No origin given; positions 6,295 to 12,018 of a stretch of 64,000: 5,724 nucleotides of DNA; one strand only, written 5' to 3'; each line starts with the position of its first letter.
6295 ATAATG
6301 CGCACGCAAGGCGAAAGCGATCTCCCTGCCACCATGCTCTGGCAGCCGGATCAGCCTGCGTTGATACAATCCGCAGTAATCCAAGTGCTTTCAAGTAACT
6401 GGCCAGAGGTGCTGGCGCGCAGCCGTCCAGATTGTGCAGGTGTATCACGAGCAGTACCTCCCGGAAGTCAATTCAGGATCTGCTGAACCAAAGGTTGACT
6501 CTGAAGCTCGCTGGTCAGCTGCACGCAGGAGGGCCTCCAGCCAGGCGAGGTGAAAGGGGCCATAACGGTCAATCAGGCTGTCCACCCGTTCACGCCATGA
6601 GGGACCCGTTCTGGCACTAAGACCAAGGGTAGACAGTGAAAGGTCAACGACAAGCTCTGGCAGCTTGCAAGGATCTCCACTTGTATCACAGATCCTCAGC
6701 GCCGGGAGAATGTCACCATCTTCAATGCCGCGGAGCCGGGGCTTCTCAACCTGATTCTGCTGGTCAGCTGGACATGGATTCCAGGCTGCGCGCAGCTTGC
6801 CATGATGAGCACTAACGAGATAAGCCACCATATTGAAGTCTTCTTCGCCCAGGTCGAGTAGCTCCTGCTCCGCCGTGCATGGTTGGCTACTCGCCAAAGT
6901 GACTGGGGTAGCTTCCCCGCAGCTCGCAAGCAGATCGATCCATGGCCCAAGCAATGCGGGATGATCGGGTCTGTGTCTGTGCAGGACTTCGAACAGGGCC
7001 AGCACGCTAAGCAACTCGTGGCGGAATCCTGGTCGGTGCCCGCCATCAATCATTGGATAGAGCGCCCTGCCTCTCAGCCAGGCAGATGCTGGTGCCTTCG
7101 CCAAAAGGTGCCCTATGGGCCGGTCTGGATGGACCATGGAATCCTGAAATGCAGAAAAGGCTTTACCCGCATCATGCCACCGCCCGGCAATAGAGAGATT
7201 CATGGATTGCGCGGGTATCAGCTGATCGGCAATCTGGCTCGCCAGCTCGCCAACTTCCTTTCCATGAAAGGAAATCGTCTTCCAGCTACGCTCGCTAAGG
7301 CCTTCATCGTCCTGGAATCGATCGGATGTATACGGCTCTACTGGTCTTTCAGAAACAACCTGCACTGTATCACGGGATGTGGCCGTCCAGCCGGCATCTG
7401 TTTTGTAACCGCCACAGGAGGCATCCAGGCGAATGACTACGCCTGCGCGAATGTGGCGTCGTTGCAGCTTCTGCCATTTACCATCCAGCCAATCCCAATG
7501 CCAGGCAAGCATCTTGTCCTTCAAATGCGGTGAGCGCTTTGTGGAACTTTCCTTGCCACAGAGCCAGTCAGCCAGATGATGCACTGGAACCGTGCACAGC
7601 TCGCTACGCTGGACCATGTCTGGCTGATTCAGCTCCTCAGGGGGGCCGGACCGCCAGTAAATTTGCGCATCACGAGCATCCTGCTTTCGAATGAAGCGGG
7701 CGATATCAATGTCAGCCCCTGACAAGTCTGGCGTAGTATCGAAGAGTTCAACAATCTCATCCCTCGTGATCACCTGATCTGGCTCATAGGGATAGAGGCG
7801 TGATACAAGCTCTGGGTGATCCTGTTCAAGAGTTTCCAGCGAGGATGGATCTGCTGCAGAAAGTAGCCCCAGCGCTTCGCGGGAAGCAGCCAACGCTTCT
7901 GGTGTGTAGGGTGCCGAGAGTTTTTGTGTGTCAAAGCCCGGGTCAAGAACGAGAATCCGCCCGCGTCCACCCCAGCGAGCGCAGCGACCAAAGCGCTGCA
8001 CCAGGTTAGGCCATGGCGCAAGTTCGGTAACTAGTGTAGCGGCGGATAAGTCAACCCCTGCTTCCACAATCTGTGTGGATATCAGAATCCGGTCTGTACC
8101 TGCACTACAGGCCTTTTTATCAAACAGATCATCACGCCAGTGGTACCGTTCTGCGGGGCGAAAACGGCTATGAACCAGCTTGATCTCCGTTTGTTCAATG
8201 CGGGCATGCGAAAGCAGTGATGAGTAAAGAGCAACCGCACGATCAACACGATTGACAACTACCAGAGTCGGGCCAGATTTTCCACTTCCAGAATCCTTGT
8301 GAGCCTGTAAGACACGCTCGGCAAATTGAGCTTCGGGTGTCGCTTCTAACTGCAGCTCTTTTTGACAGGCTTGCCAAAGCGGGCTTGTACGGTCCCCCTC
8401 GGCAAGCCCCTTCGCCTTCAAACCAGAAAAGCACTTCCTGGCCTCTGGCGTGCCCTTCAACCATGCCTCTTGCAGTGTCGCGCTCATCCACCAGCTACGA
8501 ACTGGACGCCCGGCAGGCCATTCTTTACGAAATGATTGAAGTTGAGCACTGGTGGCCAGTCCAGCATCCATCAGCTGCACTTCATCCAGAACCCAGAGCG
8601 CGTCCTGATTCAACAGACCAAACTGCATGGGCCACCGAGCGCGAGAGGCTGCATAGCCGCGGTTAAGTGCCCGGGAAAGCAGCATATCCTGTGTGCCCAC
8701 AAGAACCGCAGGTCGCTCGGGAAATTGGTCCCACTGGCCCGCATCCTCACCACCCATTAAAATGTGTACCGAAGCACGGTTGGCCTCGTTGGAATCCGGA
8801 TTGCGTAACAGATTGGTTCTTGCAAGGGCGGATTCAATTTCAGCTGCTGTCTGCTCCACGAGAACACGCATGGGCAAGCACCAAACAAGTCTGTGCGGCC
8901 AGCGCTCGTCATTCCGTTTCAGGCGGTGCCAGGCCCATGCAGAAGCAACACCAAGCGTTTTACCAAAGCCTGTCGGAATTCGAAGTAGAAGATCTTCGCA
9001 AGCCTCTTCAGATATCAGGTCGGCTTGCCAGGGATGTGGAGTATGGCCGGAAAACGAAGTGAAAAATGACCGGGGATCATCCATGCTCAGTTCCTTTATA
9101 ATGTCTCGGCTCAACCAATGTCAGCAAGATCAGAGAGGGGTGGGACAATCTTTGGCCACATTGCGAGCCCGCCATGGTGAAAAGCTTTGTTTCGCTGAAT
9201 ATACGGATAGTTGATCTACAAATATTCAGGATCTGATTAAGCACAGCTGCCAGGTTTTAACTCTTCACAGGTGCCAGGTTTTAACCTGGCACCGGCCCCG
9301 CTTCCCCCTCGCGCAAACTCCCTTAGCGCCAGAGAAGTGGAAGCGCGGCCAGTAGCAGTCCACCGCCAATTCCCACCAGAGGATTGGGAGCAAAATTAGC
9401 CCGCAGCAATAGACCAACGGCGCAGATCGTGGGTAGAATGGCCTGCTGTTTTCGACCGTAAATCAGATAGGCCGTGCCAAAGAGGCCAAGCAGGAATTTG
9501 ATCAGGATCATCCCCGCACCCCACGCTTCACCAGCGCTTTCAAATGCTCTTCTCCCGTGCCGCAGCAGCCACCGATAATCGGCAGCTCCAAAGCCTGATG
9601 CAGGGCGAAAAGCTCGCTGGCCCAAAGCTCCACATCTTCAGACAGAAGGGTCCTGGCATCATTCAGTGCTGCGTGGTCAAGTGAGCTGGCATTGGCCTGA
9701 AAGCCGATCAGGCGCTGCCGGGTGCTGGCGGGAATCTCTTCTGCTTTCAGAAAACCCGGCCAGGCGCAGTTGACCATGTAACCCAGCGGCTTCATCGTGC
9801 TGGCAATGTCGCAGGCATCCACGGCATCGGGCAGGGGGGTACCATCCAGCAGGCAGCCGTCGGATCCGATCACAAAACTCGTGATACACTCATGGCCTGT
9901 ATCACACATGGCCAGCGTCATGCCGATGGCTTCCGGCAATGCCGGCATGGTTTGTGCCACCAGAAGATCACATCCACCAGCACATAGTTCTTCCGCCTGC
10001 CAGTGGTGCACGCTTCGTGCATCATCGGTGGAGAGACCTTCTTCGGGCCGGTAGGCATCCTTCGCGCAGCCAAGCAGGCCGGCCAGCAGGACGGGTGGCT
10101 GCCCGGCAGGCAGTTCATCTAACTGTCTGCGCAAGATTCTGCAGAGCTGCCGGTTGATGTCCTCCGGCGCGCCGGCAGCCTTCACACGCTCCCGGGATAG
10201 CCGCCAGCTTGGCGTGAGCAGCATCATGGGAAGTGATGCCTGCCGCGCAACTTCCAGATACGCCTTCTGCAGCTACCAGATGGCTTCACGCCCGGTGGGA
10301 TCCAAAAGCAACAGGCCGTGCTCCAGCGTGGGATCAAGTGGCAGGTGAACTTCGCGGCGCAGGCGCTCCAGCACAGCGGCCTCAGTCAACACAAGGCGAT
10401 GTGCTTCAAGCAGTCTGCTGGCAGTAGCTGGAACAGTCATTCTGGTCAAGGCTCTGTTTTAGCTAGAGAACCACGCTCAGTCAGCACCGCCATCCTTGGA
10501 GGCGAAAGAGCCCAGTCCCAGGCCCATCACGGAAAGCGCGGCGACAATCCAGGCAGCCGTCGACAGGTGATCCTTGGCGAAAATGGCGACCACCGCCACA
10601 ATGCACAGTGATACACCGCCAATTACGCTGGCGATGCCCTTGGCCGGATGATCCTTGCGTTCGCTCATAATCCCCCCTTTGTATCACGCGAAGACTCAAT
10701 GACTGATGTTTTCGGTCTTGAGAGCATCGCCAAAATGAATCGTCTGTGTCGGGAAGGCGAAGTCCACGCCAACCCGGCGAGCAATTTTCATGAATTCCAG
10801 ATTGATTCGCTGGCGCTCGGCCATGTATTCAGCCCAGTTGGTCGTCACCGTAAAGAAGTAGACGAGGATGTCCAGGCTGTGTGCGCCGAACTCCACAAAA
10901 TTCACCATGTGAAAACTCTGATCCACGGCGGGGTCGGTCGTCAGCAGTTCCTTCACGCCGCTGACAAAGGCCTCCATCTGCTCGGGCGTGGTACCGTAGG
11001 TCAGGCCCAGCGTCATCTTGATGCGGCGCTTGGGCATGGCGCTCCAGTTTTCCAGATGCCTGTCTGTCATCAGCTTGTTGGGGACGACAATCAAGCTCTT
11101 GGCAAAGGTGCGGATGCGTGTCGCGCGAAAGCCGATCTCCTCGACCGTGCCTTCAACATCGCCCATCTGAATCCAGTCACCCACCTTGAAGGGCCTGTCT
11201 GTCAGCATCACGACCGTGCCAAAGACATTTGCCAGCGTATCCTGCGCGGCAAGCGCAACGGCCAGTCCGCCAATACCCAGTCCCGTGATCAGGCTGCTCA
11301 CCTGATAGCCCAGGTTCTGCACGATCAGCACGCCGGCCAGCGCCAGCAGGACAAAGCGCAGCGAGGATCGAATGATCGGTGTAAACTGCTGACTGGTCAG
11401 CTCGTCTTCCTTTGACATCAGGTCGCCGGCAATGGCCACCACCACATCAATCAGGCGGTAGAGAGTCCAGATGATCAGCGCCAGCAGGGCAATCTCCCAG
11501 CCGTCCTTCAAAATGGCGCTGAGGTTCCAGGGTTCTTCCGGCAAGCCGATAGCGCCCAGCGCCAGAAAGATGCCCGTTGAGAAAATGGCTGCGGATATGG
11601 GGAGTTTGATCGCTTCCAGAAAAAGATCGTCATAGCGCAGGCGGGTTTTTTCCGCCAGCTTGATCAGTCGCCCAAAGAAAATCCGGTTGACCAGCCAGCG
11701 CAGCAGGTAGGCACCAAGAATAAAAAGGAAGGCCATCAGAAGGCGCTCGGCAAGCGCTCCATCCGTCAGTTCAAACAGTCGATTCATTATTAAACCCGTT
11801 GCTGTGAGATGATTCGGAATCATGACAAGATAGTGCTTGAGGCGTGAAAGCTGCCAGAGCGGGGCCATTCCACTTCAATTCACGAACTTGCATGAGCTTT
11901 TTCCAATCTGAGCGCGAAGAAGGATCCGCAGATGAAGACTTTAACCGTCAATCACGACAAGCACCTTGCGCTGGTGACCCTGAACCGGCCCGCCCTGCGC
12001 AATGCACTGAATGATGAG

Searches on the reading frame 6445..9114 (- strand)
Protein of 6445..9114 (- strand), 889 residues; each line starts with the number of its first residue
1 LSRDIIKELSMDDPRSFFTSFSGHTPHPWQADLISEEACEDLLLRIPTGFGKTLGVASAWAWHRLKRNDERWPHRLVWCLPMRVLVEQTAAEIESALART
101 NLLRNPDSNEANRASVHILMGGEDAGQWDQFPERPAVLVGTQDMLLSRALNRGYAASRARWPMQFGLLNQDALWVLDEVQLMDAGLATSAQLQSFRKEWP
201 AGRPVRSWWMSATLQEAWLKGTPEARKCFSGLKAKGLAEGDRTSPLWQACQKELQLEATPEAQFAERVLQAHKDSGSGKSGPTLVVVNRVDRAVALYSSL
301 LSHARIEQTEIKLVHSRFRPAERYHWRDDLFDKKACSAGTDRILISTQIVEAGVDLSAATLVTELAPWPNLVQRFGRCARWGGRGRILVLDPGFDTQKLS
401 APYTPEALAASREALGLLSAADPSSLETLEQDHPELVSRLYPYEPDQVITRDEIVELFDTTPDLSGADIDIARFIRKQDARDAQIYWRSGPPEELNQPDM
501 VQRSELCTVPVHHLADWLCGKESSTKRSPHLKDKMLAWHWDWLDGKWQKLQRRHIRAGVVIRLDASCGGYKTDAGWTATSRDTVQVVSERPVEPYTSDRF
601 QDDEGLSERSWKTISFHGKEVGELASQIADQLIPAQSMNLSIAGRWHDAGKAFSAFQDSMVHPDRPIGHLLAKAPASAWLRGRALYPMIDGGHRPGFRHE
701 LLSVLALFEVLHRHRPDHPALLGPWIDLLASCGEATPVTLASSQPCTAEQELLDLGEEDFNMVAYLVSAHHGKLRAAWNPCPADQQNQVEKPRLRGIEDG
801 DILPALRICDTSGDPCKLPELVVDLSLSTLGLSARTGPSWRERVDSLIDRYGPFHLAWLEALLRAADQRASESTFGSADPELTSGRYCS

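Call 36: search_protein_families(library=pfam, proteins=[window:6445-9114:-], max_evalue=0.001)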
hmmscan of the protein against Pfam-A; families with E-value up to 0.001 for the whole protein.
window:6445-9114:- (889 aa): 3 families
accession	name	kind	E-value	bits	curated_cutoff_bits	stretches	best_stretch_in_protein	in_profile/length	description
PF22590.2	Cas3-like_C_2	-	5.5e-22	78.5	27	1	281-380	3-103/106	CRISPR-associated nuclease/helicase Cas3, C-terminal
PF00270.35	DEAD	-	1.5e-11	44.8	26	1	39-215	14-161/167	DEAD/DEAH box helicase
PF00271.37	Helicase_C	-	2.3e-08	34.7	23.5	1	278-382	13-110/110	Helicase conserved C-terminal domain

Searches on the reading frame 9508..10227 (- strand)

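Call 36: search_protein_families(library=pfam, proteins=[window:9508-10227:-], max_evalue=0.001)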
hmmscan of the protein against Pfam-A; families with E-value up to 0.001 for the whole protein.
window:9508-10227:- (239 aa): 1 family
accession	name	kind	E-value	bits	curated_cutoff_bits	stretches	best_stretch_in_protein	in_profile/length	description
PF02574.22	S-methyl_trans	-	9.8e-26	91.7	22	1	2-234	48-281/283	Homocysteine S-methyltransferase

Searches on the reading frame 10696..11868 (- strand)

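Call 36: search_protein_families(library=pfam, proteins=[window:10696-11868:-], max_evalue=0.001)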
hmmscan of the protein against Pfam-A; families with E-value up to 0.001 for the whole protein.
window:10696-11868:- (390 aa): 3 families
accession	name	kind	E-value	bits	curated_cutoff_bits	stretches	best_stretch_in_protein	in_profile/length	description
PF00924.24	MS_channel_2nd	-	1.2e-24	86.7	20.2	1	210-276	1-67/68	Mechanosensitive ion channel, beta-domain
PF21082.3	MS_channel_3rd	-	8e-10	39.5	21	1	283-370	1-88/88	Mechanosensitive ion channel MscS, C-terminal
PF21088.3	MS_channel_1st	-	5.4e-08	33.1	23.1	1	170-209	3-42/42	Mechanosensitive ion channel, transmembrane helices 2/3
